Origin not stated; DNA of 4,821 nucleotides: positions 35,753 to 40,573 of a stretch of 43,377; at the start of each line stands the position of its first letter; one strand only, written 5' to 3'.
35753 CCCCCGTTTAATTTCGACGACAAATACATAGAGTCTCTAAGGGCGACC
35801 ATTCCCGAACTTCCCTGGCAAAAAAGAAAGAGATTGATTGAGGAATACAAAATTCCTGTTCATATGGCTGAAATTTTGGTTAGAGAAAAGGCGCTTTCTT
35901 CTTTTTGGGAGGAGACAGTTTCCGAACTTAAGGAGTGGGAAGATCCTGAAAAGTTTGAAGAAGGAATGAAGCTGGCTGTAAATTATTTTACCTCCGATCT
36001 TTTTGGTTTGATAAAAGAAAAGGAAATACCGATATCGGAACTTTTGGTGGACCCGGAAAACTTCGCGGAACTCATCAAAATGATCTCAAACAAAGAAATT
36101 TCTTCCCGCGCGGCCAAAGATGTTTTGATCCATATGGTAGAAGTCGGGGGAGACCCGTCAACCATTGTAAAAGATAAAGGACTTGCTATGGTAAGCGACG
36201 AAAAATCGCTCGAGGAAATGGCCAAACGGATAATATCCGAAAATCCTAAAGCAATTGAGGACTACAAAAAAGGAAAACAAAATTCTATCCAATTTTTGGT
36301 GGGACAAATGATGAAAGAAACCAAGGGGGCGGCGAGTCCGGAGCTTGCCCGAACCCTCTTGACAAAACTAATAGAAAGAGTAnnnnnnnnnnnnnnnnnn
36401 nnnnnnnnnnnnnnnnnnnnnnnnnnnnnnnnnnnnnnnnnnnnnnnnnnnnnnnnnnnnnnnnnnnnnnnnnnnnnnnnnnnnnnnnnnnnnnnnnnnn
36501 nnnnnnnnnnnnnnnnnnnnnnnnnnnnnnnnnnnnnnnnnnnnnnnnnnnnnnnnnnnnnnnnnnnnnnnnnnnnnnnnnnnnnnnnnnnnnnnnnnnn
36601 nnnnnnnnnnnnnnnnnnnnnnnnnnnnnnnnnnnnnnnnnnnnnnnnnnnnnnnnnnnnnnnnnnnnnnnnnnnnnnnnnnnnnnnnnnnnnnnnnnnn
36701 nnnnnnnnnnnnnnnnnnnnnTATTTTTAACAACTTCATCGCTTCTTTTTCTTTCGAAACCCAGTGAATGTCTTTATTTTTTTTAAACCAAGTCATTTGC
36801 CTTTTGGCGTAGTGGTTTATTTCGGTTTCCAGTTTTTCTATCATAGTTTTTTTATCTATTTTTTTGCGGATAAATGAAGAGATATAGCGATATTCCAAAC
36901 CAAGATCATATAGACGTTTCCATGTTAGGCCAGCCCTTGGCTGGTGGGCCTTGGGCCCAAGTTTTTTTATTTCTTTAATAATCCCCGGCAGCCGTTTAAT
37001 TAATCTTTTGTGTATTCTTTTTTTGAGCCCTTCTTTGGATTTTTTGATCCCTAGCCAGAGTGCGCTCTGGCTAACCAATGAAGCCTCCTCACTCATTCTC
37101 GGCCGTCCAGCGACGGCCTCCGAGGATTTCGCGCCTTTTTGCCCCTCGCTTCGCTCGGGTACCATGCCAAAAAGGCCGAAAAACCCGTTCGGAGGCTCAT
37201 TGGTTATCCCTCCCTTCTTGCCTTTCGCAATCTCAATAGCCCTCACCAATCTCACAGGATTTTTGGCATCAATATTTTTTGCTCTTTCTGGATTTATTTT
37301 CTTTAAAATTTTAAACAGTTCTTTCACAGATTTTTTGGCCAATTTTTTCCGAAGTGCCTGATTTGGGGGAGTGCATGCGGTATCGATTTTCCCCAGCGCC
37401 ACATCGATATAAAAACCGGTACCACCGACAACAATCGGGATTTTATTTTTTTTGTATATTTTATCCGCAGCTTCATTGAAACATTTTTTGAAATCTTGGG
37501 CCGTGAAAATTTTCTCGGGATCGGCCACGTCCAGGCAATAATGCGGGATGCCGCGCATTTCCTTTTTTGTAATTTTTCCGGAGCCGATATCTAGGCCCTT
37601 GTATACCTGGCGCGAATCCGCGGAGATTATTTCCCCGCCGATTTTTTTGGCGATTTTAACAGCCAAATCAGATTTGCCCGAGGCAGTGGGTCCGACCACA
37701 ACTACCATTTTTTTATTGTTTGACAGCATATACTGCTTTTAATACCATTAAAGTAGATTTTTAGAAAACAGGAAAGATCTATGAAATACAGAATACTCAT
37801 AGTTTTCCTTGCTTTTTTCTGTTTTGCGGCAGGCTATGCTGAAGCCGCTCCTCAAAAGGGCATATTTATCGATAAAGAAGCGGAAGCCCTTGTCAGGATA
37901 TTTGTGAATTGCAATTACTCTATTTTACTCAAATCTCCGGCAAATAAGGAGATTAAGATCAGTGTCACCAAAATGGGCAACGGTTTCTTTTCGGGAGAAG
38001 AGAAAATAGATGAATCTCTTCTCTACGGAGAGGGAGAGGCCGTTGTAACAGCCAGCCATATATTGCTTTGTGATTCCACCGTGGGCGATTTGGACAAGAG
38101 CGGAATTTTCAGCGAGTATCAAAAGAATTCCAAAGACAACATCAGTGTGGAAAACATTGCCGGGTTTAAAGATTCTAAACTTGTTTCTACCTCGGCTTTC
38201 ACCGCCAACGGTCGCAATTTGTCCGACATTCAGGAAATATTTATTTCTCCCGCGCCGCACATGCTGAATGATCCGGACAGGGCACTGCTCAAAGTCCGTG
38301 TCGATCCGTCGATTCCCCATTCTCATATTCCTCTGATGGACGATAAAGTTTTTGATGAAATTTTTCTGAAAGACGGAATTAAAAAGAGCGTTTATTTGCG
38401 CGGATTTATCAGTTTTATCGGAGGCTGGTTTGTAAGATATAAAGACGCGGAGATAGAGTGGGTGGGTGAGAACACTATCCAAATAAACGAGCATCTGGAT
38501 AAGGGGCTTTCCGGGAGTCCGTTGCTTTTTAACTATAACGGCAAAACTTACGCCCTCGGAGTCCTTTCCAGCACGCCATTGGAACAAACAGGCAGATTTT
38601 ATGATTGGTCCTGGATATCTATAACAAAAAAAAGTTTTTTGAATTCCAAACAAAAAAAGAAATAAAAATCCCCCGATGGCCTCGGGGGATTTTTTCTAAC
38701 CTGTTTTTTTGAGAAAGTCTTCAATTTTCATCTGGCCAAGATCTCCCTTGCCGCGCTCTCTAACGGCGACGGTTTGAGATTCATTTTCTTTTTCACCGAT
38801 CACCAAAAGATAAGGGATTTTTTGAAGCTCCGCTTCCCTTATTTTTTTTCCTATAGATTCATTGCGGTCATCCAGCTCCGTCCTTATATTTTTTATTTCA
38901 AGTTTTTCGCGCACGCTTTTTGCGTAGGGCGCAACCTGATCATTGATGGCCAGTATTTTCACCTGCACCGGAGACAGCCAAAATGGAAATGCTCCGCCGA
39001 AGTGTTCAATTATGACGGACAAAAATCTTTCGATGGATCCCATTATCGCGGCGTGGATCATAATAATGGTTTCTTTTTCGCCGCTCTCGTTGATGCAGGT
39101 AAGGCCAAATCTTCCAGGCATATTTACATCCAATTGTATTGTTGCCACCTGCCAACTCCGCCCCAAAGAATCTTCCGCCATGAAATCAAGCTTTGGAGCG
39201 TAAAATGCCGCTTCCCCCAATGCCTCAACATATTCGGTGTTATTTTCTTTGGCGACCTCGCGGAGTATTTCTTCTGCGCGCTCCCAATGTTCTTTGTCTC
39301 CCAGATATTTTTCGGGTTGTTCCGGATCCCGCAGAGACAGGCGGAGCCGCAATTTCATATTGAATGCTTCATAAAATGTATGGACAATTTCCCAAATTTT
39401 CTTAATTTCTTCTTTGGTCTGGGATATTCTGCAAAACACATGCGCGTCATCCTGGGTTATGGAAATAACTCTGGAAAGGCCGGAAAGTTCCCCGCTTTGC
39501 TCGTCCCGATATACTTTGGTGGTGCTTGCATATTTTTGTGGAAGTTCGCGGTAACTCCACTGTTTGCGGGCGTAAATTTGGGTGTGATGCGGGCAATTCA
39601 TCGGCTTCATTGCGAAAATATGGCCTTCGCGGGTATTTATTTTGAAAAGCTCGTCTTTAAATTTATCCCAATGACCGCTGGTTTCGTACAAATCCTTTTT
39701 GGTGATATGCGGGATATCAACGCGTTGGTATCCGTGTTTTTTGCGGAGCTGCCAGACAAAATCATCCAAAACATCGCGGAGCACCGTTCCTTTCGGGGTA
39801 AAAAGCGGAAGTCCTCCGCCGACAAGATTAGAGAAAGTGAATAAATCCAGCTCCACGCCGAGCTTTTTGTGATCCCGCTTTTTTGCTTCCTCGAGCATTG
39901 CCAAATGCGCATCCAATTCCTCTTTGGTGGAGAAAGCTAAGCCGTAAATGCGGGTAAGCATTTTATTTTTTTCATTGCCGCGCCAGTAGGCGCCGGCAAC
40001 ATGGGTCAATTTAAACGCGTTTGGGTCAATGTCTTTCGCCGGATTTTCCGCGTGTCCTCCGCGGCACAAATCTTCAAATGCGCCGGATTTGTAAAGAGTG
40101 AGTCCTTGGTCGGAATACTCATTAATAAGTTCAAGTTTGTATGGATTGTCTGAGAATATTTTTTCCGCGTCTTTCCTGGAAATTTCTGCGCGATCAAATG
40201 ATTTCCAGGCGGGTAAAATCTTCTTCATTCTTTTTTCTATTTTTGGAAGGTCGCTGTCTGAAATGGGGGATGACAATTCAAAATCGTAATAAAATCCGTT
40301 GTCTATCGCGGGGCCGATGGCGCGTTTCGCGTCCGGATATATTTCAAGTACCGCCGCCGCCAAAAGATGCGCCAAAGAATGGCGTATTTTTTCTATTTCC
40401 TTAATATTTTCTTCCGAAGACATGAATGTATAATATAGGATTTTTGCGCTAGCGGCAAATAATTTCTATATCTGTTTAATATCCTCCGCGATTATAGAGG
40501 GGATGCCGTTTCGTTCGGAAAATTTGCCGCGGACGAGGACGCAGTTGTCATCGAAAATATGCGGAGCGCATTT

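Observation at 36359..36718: Promoter- and terminator-bounded ~300-nt noncoding locus with a 67% GC rod: unassigned structured RNA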

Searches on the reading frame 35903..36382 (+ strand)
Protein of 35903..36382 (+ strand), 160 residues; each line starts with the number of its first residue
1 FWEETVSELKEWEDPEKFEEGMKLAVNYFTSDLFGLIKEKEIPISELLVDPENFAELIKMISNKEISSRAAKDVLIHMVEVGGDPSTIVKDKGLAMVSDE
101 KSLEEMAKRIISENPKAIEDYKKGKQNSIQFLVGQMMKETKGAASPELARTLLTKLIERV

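Call 23: find_related_loci(query=window:35903-36382:+, collection=metagenome_contigs, flank=2500)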
Query window:35903-36382:+ (160 aa) in metagenome_contigs; peptide patterns used: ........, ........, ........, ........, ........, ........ (x = any residue, [..] = any of these).
387 stretches matched a pattern; 138 encode a relative of the query (tblastn E <= 1e-3); the best 80 are kept; 80 distinct loci.
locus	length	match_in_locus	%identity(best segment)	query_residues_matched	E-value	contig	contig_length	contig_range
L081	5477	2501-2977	71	1-160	2e-72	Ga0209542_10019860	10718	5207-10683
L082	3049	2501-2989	70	1-160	1e-71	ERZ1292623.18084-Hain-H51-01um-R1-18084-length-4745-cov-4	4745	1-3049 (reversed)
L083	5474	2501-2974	70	1-160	4e-71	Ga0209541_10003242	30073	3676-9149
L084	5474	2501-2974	70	1-160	4e-71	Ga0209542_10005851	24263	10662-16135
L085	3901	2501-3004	65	1-157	5e-67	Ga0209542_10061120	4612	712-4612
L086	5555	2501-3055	61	1-157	1e-65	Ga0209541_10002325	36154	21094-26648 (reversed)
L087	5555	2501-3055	61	1-157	1e-65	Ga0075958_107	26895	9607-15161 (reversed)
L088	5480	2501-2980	65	1-157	4e-64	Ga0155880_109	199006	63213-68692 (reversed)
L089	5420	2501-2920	69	18-157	2e-60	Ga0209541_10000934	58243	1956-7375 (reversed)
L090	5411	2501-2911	65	21-157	2e-56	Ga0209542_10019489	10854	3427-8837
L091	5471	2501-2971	55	1-157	6e-53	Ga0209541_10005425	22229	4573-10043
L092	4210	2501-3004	54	1-160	6e-53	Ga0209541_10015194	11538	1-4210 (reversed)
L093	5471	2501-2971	55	1-157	6e-53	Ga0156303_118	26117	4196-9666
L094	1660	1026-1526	52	1-157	2e-52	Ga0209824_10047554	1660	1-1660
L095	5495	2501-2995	50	1-157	1e-47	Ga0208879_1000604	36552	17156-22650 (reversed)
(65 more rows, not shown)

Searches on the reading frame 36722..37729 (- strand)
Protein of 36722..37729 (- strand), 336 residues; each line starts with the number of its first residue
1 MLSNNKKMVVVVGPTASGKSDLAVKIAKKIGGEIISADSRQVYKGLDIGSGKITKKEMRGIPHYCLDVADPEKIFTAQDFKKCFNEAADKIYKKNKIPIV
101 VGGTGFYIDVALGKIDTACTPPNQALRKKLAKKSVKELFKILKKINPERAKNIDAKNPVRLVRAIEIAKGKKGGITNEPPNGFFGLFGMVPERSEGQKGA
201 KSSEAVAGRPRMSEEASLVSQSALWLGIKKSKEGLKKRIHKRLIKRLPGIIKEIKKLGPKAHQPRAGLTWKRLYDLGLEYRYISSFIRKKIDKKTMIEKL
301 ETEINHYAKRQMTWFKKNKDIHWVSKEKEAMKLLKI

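Call 61: search_protein_families(library=pfam, proteins=[window:36722-37729:-])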
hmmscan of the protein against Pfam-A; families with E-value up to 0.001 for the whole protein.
window:36722-37729:- (336 aa): 2 families
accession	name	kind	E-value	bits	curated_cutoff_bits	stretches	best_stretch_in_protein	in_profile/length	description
PF01715.23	IPPT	-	2.2e-54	185.1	23.6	1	41-317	1-242/243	IPP transferase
PF01745.22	IPT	-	5.8e-11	42.7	20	1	8-96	3-92/233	Isopentenyl transferase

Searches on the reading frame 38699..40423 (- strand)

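Call 61: search_protein_families(library=pfam, proteins=[window:38699-40423:-])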
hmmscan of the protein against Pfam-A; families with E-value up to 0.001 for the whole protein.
window:38699-40423:- (575 aa): 3 families
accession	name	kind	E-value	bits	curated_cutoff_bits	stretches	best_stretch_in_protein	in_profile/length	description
PF00587.30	tRNA-synt_2b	-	9.6e-41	140.2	29.3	1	260-475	1-179/179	tRNA synthetase class II core domain (G, H, P, S and T)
PF03129.25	HGTP_anticodon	-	3.6e-24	85.2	21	1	487-573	1-90/94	Anticodon binding domain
PF07973.19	tRNA_SAD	-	4.7e-07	30.1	24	1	109-160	2-44/44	Threonyl and Alanyl tRNA synthetase second additional domain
